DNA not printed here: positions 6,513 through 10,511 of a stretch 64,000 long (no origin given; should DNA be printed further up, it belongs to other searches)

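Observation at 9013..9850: Perfect 405-bp tandem duplication (and a 390-bp-offset perfect repeat in the neighbouring gene) indicates recent or ongoing module expansion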

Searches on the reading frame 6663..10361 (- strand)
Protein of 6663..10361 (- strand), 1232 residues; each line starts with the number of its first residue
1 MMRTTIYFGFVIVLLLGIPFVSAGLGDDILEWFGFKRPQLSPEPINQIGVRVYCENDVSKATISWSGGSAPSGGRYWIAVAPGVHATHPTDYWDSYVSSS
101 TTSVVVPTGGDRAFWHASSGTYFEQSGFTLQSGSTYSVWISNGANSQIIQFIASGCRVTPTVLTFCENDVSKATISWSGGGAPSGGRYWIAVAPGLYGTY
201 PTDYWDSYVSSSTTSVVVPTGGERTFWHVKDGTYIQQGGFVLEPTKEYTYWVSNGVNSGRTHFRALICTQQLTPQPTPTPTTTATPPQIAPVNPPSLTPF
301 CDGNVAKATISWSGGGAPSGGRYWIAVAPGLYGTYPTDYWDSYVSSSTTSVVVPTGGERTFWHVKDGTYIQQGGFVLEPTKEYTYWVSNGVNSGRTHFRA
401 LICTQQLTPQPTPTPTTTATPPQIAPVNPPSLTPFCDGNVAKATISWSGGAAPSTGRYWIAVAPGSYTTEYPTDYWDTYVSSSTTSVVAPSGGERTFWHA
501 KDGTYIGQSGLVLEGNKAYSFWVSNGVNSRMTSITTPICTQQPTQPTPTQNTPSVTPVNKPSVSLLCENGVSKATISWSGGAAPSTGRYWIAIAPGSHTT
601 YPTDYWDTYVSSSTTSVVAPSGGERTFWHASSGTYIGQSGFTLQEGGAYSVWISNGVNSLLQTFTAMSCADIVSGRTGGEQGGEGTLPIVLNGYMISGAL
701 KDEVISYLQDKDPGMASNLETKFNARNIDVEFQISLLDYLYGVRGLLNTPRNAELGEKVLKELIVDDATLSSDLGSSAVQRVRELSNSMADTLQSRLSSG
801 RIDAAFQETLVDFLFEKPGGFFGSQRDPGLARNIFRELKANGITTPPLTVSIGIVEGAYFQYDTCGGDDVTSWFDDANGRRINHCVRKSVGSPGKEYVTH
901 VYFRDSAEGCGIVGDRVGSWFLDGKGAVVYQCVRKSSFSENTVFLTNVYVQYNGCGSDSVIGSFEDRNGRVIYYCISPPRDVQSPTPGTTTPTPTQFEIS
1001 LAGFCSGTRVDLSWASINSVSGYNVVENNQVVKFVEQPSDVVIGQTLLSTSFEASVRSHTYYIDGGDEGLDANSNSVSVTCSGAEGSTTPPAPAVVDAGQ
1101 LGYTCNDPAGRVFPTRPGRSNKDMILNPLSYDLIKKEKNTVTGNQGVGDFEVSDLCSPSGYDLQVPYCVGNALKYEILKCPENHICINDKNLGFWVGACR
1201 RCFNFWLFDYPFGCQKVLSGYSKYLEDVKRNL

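Call 8: search_protein_families(library=pfam, proteins=[window:6663-10361:-], max_evalue=0.1)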
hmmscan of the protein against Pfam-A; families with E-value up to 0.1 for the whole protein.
window:6663-10361:- (1232 aa): 2 families
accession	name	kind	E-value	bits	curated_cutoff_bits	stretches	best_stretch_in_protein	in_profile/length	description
PF00932.25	LTD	-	0.0077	17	34.3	0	117-145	45-78/109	Lamin Tail Domain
PF05788.18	Orbi_VP1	-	0.077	10.8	27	0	481-512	797-828/1302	Orbivirus RNA-dependent RNA polymerase (VP1)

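Call 9: search_protein_families(library=ncbifam, proteins=[window:6663-10361:-], max_evalue=0.1)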
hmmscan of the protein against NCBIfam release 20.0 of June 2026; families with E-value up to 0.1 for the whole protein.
window:6663-10361:- (1232 aa): 0 families

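Call 15: find_homologous_proteins(query=window:6663-10361:-, max_evalue=0.001)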
Query window:6663-10361:- (1232 aa): 1 proteins with E <= 0.001 among 8000 candidates.
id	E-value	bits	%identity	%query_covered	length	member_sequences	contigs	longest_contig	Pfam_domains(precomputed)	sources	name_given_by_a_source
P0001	0.0e+0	2826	94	87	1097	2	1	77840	-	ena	-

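Call 16: find_encoding_contigs(protein=window:6666-10361:-, flank=10000, max_places=10)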
Protein window:6666-10361:- (1232 aa): no gene with exactly this product is on record in the collection.

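Call 18: find_encoding_contigs(protein=P0001, flank=10000, max_places=10)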
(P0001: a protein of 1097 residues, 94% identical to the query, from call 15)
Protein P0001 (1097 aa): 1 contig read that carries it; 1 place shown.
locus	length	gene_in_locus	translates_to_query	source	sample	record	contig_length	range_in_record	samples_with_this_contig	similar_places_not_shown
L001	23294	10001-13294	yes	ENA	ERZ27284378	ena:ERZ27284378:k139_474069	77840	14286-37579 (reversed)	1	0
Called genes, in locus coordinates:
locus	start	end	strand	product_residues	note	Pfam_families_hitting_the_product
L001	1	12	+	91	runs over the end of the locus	-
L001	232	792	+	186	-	PF01936:NYN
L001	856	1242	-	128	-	-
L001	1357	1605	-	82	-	-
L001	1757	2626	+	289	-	-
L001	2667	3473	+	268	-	PF02673:BacA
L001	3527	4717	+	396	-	PF13407:Peripla_BP_4 (faint), PF04348:LppC (weak), PF13433:Peripla_BP_5, PF13458:Peripla_BP_6, PF01094:ANF_receptor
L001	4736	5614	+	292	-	PF02653:BPD_transp_2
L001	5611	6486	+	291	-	PF02653:BPD_transp_2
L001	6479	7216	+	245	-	PF02463:SMC_N (faint), PF00005:ABC_tran, PF13304:AAA_21, PF12399:BCA_ABC_TP_C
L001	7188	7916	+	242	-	PF13175:AAA_15 (faint), PF00005:ABC_tran, PF13304:AAA_21 (faint)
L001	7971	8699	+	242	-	PF00483:NTP_transferase, PF12804:NTP_transf_3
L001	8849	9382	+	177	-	PF01909:NTP_transf_2, PF18765:Polbeta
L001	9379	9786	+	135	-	-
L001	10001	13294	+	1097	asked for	-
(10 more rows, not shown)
